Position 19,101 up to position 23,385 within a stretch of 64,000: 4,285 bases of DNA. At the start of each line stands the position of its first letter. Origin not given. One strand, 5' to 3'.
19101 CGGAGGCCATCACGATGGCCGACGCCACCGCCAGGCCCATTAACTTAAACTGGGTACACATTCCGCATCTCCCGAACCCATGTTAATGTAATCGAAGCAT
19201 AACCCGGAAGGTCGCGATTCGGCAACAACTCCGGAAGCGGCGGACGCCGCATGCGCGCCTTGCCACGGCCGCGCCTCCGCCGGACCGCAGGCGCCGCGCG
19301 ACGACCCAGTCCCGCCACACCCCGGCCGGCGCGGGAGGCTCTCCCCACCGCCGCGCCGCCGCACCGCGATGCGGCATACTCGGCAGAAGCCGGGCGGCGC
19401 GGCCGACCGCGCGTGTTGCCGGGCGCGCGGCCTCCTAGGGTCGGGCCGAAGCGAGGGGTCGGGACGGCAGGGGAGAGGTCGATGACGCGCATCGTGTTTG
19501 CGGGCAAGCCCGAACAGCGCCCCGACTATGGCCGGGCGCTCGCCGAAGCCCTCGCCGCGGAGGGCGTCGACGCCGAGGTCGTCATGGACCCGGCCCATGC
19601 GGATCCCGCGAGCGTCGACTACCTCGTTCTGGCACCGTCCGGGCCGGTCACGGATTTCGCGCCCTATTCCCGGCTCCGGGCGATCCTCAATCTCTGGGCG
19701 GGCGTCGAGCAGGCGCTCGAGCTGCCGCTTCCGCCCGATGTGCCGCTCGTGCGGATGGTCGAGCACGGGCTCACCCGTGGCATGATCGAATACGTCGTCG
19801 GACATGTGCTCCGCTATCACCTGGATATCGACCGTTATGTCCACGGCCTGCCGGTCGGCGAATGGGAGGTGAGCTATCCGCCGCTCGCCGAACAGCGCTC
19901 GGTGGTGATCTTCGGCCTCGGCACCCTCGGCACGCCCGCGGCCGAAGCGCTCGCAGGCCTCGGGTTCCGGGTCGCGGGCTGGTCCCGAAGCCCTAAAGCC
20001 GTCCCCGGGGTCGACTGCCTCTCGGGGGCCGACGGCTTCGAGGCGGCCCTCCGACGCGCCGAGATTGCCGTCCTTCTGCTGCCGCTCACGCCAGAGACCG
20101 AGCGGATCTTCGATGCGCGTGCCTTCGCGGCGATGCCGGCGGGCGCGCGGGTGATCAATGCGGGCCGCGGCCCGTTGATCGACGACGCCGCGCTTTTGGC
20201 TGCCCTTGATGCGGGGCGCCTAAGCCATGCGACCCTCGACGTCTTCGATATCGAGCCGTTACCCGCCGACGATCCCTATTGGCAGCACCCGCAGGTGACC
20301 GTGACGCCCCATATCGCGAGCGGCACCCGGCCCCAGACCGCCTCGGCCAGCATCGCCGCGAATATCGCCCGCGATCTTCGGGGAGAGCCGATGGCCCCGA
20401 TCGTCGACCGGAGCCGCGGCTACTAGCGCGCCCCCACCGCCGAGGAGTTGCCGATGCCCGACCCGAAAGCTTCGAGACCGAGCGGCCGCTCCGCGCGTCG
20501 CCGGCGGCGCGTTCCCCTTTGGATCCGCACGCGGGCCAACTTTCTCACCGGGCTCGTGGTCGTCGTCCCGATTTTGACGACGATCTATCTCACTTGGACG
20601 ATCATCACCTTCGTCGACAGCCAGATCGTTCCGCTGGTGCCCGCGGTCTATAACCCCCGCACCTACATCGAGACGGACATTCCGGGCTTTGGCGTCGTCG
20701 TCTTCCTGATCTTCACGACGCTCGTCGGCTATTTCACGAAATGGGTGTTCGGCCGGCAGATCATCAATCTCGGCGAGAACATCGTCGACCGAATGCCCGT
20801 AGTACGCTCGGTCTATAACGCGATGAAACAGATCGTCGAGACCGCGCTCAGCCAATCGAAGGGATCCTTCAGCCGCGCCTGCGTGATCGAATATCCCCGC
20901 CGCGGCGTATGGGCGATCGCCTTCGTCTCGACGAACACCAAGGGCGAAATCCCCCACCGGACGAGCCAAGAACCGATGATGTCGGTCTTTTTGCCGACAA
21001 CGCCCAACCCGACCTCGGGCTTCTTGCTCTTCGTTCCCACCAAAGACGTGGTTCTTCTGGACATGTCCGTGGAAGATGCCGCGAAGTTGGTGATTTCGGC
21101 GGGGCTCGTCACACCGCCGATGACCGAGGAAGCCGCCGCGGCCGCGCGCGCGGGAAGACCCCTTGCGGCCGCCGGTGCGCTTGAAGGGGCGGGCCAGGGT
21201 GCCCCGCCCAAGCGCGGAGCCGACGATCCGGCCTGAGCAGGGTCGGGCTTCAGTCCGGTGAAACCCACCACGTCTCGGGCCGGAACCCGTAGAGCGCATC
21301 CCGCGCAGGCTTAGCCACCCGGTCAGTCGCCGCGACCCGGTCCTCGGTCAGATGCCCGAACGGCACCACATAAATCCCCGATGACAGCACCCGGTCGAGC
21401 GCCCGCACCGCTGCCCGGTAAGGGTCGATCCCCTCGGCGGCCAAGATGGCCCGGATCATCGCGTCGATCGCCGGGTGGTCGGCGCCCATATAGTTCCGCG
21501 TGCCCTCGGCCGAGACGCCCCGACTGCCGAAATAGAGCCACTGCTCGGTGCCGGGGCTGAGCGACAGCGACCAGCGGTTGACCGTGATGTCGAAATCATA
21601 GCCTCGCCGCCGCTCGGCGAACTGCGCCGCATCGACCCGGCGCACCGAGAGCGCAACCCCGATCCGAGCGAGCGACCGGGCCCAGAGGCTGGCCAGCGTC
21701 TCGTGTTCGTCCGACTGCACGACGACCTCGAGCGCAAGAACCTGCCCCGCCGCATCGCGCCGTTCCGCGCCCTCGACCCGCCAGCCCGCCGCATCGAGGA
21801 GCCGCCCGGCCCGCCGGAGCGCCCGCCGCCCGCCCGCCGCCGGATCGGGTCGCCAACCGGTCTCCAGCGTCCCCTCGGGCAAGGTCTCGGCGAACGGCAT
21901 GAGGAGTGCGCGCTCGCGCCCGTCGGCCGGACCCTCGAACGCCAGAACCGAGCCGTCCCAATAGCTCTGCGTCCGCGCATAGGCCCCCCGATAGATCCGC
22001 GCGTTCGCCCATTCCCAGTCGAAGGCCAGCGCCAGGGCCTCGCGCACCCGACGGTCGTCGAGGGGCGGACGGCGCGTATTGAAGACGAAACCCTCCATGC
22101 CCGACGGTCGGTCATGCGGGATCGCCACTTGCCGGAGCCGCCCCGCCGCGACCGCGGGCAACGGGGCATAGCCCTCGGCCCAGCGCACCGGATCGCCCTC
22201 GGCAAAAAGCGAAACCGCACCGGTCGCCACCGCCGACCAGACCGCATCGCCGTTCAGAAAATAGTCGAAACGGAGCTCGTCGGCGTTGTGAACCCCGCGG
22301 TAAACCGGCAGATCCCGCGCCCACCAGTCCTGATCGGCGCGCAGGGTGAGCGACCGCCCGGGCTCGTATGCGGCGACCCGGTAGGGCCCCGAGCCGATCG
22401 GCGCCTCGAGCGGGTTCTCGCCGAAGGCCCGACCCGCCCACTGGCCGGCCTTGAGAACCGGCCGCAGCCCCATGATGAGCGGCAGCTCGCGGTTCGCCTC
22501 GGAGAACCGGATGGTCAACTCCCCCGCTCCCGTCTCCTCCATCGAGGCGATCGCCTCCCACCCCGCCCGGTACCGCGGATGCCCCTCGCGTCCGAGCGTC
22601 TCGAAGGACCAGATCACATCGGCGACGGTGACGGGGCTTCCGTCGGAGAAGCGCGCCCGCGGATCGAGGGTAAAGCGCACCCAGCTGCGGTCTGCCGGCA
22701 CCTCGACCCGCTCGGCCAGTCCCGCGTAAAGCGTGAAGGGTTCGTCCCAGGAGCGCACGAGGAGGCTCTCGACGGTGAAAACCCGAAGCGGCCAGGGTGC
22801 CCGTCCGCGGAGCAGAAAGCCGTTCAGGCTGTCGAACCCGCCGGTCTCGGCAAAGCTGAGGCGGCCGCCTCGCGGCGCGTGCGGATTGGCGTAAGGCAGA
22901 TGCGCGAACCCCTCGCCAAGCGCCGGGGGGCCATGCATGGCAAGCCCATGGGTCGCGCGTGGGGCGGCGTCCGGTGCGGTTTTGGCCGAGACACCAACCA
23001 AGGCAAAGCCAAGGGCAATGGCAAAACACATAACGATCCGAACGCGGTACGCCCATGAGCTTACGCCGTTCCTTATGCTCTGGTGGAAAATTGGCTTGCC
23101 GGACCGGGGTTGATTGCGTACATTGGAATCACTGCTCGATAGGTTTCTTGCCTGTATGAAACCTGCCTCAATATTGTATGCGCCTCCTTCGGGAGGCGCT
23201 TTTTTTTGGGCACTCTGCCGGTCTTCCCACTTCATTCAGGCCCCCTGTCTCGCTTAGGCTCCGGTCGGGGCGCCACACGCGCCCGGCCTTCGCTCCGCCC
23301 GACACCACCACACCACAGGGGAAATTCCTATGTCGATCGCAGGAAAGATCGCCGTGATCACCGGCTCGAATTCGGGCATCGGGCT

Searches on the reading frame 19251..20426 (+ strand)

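Call 51: search_protein_families(library=pfam, proteins=[window:19251-20426:+], max_evalue=0.00001)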
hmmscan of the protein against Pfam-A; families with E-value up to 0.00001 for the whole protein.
window:19251-20426:+ (391 aa): 1 family
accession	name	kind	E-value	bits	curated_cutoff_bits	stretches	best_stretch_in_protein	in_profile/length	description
PF02826.25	2-Hacid_dh_C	-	7e-42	143.2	25.1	1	192-356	10-178/178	D-isomer specific 2-hydroxyacid dehydrogenase, NAD binding domain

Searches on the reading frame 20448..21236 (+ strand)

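Call 51: search_protein_families(library=pfam, proteins=[window:20448-21236:+], max_evalue=0.00001)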
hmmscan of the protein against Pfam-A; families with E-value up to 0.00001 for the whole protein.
window:20448-21236:+ (262 aa): 1 family
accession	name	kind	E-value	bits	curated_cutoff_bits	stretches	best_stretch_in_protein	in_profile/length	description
PF04367.18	DUF502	-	2.3e-35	121.2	23.8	1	84-190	1-107/107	Protein of unknown function (DUF502)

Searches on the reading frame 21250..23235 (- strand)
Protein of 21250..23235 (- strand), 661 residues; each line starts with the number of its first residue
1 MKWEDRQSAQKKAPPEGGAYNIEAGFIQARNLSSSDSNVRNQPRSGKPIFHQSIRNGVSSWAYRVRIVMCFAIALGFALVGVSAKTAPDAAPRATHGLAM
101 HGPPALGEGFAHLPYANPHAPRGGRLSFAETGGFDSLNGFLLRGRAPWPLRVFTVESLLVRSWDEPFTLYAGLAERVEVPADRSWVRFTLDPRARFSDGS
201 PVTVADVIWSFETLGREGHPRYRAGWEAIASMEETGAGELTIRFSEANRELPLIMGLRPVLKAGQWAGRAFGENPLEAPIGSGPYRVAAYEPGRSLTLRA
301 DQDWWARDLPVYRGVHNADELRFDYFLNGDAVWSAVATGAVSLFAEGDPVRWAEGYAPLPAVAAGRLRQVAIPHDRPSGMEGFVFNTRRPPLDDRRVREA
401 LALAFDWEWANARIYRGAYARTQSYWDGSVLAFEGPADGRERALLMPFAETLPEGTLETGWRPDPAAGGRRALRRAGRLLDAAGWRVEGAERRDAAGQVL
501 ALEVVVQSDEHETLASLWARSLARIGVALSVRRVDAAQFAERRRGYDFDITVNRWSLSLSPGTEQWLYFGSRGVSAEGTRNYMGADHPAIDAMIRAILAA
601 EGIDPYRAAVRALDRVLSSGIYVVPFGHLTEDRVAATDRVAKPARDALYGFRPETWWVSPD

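Call 51: search_protein_families(library=pfam, proteins=[window:21250-23235:-], max_evalue=0.00001)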
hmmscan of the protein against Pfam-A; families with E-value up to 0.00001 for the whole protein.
window:21250-23235:- (661 aa): 1 family
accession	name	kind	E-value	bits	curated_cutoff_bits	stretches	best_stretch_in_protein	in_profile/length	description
PF00496.27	SBP_bac_5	-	6.4e-56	190.5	32.4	1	169-569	2-360/368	Bacterial extracellular solute-binding proteins, family 5 Middle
